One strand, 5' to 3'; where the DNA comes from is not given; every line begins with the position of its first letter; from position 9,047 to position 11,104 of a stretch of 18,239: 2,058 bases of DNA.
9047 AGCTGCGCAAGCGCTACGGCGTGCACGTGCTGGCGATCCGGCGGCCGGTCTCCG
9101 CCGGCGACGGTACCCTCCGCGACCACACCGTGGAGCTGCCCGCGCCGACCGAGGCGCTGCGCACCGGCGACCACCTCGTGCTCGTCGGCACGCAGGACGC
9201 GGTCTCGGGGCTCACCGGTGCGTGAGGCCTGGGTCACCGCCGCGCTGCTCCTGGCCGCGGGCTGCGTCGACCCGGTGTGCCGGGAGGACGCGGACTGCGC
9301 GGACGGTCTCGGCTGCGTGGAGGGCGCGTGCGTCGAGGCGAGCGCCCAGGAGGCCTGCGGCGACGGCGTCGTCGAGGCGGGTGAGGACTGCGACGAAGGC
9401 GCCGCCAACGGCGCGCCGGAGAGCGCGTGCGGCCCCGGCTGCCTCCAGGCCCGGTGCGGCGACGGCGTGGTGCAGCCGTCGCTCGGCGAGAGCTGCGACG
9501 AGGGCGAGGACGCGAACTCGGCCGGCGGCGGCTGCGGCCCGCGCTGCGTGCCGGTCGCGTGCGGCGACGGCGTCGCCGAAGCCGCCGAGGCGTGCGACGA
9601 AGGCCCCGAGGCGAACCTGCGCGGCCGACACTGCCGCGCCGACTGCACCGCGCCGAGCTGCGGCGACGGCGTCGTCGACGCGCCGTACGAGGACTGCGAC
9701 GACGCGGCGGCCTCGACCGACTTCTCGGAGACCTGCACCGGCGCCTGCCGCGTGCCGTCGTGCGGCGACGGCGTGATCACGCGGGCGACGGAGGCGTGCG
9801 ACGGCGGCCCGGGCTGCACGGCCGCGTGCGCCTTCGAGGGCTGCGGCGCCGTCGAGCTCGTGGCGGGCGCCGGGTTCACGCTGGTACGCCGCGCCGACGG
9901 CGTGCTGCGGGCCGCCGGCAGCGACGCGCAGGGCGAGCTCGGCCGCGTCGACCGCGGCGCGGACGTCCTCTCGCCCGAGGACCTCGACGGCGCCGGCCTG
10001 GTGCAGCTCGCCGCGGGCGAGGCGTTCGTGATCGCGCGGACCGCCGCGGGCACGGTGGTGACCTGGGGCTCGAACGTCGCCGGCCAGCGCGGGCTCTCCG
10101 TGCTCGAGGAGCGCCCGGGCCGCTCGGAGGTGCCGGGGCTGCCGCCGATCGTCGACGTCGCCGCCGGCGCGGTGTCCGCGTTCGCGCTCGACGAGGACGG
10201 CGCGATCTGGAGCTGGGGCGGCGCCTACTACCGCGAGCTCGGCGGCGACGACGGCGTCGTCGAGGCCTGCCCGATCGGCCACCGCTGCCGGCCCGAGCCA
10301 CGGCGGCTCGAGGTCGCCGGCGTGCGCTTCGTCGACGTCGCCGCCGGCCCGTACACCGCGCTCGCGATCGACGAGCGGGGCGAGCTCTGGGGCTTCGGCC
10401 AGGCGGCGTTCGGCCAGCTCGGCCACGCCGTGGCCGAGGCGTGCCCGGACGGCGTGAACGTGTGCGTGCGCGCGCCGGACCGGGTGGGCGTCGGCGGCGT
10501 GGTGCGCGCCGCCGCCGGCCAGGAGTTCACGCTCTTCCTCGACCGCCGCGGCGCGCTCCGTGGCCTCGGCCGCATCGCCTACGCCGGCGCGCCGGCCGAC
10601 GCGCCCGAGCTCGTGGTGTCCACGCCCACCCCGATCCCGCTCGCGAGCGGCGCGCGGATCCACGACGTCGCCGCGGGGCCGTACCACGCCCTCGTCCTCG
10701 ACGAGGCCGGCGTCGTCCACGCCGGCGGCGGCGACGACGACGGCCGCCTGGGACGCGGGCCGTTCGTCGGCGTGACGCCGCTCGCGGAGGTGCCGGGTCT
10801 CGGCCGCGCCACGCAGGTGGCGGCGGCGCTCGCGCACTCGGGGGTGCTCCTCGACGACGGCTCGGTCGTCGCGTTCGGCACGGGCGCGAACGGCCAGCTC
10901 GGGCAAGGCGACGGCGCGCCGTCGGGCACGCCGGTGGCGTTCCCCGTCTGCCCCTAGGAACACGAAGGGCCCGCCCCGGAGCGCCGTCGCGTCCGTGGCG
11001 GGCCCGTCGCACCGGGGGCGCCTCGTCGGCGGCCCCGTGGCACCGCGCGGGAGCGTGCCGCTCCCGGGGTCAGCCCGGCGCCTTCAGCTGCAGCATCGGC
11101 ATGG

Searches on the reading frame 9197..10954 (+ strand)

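Call 37: search_protein_families(library=pfam, proteins=[window:9197-10954:+], max_evalue=0.001)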
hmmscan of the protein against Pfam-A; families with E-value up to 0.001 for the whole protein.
window:9197-10954:+ (586 aa): 5 families
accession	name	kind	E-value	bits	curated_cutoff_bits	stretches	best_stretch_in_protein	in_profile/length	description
PF25390.1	WD40_RLD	-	2.4e-60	205.2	150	2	214-521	29-333/363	RCC1-like domain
PF13540.12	RCC1_2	-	3.5e-30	103.4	22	2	378-407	1-30/30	Regulator of chromosome condensation (RCC1) repeat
PF00415.24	RCC1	-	2.2e-24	86.2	21.7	1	395-448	2-50/50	Regulator of chromosome condensation (RCC1) repeat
PF13948.11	DUF4215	-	1.2e-07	32.3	27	0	181-202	14-33/47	Domain of unknown function (DUF4215)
PF25384.1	Alsin_RLD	-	3.9e-05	23.6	100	0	240-301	247-310/405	Alsin RCC1-like domain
